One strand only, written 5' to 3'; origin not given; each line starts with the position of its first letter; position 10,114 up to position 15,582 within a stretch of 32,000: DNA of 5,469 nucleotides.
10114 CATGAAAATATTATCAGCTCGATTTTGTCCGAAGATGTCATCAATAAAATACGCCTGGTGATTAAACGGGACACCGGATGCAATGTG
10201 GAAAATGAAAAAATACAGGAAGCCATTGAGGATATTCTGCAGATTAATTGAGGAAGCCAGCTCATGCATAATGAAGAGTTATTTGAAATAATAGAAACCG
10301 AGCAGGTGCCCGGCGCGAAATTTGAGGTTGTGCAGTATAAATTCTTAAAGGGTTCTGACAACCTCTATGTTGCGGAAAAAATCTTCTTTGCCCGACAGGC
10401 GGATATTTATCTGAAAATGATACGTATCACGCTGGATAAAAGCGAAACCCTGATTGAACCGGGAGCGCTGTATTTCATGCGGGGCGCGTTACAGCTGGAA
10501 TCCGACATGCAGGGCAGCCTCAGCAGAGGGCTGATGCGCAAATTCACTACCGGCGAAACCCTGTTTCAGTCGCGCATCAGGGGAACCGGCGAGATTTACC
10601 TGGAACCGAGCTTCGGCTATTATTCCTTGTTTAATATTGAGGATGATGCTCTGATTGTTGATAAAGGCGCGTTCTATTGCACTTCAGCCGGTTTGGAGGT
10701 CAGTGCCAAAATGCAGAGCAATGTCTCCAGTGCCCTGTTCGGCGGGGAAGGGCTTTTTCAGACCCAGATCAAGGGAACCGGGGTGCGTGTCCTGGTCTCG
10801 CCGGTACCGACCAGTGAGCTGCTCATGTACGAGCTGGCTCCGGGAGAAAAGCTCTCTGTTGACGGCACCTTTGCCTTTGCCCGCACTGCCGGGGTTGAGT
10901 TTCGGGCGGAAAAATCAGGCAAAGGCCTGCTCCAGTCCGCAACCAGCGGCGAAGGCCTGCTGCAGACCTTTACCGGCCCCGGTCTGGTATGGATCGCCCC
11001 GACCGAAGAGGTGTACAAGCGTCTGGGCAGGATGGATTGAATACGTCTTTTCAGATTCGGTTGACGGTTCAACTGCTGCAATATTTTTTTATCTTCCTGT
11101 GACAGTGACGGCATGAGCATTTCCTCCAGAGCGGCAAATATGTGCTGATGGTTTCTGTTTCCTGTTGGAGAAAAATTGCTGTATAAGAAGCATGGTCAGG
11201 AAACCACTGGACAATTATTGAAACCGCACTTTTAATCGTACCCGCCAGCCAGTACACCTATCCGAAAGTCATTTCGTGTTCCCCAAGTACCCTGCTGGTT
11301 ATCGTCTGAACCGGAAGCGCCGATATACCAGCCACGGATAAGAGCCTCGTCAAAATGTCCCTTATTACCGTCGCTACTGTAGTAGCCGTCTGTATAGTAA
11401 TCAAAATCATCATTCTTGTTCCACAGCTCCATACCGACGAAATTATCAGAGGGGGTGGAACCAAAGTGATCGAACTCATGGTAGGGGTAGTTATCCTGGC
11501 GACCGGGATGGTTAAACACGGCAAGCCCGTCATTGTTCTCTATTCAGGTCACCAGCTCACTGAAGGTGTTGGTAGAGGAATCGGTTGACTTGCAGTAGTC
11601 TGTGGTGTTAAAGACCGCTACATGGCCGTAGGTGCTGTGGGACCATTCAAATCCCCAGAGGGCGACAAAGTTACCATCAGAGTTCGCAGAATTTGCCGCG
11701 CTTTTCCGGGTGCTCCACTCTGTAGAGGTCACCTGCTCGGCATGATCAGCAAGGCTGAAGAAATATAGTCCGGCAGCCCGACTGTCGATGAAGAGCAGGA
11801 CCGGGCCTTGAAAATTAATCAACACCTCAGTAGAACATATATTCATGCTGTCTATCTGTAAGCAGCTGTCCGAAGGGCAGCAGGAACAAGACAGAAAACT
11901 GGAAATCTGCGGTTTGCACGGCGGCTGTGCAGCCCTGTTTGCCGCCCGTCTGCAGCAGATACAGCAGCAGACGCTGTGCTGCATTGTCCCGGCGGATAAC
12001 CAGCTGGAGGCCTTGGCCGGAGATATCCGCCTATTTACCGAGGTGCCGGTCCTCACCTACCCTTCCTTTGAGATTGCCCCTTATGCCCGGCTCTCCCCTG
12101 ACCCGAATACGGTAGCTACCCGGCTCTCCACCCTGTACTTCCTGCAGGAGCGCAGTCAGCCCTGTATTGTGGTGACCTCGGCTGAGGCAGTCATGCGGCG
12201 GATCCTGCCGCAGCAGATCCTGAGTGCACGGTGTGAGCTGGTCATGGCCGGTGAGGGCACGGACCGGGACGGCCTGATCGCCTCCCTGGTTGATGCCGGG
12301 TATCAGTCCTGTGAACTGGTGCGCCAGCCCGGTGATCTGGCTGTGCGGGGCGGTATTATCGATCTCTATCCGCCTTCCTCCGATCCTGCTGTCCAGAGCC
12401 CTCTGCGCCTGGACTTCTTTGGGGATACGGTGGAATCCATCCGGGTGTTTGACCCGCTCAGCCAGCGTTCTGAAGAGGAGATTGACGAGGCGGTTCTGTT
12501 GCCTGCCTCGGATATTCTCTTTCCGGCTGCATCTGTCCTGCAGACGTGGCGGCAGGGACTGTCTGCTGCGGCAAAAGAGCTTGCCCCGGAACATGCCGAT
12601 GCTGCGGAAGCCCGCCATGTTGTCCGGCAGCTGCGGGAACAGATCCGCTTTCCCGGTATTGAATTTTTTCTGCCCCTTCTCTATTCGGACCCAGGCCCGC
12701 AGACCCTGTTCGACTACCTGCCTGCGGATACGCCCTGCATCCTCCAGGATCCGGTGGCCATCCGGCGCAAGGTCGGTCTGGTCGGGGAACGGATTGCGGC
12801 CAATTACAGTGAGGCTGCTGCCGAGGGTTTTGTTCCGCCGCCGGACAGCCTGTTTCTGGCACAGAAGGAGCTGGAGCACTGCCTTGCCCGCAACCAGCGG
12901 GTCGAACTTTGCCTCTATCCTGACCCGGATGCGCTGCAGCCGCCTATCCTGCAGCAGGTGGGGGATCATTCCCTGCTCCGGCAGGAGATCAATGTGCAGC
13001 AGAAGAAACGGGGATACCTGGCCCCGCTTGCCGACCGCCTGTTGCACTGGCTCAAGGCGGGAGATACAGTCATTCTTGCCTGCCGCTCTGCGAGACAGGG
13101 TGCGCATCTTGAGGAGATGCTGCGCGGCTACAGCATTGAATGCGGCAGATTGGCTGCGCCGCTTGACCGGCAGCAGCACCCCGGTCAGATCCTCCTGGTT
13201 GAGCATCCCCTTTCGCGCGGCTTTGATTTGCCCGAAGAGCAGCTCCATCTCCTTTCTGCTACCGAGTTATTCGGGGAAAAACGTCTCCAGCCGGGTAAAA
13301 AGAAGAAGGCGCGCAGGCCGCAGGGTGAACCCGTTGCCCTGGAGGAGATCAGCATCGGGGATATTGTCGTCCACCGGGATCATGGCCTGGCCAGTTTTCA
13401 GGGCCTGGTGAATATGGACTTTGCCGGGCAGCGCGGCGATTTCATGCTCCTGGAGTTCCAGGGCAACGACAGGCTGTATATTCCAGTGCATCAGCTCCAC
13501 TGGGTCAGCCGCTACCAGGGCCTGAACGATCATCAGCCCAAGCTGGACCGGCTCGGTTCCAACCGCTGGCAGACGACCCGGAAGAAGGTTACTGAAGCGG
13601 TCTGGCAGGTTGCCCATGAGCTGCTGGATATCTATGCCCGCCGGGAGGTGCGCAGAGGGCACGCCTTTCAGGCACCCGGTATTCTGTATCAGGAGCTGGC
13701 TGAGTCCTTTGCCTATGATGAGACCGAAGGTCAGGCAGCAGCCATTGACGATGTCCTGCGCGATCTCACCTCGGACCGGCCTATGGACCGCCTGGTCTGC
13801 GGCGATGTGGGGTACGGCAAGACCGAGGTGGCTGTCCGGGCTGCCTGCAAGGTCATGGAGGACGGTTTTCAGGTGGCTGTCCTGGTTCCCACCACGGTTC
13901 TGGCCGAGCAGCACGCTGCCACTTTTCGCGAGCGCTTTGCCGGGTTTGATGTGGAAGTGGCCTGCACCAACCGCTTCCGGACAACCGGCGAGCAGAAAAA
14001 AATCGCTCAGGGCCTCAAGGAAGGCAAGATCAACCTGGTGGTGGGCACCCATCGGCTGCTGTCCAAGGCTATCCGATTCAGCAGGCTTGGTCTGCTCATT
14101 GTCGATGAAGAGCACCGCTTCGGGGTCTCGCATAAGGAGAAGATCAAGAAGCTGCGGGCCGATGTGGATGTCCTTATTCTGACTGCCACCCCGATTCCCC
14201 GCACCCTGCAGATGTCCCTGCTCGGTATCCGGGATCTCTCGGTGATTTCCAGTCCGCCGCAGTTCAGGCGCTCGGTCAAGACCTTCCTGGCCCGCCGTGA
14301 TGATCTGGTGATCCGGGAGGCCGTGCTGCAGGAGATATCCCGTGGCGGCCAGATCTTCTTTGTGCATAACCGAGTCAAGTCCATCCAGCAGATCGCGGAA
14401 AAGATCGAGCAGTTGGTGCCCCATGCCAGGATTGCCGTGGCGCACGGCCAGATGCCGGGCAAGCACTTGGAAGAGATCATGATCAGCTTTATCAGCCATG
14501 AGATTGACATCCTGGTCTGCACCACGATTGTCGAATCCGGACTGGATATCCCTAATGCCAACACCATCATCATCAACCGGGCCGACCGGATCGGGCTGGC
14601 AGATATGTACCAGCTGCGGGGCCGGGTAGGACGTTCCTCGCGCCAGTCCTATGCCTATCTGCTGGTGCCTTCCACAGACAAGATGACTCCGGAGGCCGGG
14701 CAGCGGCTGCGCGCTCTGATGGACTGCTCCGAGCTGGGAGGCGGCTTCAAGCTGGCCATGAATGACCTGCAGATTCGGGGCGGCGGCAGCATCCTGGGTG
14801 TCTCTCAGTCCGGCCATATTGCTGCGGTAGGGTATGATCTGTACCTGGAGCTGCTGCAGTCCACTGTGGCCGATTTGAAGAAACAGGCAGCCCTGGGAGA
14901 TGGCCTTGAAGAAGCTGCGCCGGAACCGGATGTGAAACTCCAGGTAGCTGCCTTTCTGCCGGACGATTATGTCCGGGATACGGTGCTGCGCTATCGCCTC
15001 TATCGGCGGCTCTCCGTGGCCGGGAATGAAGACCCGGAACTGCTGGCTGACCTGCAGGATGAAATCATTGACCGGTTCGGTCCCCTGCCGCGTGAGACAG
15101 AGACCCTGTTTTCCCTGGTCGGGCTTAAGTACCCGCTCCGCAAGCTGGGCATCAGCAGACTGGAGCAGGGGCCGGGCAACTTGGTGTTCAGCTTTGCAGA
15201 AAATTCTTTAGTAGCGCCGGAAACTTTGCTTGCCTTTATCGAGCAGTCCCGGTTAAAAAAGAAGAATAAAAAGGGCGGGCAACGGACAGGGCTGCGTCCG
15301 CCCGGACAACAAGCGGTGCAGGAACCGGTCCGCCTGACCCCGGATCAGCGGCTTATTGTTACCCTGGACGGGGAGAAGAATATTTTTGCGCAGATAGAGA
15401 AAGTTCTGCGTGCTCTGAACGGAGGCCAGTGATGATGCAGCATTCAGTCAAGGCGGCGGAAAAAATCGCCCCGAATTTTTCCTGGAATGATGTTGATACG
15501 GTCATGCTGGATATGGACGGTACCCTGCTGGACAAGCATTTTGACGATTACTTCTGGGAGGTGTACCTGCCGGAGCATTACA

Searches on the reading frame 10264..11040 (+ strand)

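Call 89: search_protein_families(library=pfam, proteins=[window:10264-11040:+], max_evalue=0.001)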
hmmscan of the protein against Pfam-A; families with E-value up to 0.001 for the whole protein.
window:10264-11040:+ (258 aa): 1 family
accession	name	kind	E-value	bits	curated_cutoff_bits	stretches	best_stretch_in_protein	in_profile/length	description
PF01987.23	AIM24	-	1.2e-43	149.7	25.7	1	50-246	8-204/205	Mitochondrial biogenesis AIM24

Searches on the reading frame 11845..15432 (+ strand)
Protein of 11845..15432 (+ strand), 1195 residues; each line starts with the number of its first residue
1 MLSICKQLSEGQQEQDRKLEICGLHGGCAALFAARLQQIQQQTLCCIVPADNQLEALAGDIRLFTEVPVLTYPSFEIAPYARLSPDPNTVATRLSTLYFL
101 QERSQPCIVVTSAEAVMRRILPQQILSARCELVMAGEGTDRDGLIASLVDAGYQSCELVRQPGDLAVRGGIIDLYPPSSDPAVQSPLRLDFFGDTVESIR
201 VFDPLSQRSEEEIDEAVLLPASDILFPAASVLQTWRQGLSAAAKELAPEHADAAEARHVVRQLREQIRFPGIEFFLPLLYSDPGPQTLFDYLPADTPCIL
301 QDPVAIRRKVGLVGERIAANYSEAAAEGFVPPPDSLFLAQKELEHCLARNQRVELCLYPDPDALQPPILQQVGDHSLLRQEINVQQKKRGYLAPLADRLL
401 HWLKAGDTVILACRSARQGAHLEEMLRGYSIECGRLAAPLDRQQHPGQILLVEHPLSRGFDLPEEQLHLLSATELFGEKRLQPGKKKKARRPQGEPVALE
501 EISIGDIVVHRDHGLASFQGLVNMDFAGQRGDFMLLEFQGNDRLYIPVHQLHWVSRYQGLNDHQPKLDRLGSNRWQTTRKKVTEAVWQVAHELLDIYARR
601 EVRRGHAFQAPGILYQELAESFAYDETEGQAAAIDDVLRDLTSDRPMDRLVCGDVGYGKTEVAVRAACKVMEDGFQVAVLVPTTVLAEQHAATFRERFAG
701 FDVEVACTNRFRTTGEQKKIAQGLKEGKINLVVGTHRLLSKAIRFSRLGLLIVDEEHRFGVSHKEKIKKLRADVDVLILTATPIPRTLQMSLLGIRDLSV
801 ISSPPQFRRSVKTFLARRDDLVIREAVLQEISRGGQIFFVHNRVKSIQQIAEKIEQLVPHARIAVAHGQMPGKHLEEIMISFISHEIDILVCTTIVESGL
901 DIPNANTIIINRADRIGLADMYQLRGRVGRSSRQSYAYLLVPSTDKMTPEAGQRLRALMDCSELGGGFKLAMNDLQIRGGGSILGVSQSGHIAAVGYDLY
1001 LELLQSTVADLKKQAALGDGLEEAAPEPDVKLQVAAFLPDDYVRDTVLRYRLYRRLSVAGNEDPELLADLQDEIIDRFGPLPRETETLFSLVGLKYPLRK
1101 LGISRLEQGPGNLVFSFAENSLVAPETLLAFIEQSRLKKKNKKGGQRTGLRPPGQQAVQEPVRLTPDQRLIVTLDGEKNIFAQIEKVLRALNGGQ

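Call 89: search_protein_families(library=pfam, proteins=[window:11845-15432:+], max_evalue=0.001)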
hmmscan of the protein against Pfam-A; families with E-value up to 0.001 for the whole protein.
window:11845-15432:+ (1195 aa): 8 families
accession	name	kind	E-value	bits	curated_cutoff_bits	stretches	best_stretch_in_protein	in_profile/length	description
PF00270.35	DEAD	-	3.8e-28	98.7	26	1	627-789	1-165/167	DEAD/DEAH box helicase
PF03461.20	TRCF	-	8.3e-22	77.8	25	1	1032-1126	1-93/95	TRCF domain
PF00271.37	Helicase_C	-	1.5e-21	77.1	23.5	1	827-931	6-109/110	Helicase conserved C-terminal domain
PF17757.6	UvrB_inter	-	7.7e-21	74.5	22.9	1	135-222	5-89/91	UvrB interaction domain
PF02559.22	CarD_TRCF_RID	-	5.1e-15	55.7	23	1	503-557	2-56/57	CarD-like/TRCF RID domain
PF04851.21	ResIII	-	1.1e-12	48.6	22.5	1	628-783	6-162/164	Type III restriction enzyme, res subunit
PF22590.2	Cas3-like_C_2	-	5.2e-06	27.1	27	1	834-932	2-105/106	CRISPR-associated nuclease/helicase Cas3, C-terminal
PF00176.29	SNF2-rel_dom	-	0.00052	19.6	24.9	1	650-832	21-214/290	SNF2-related domain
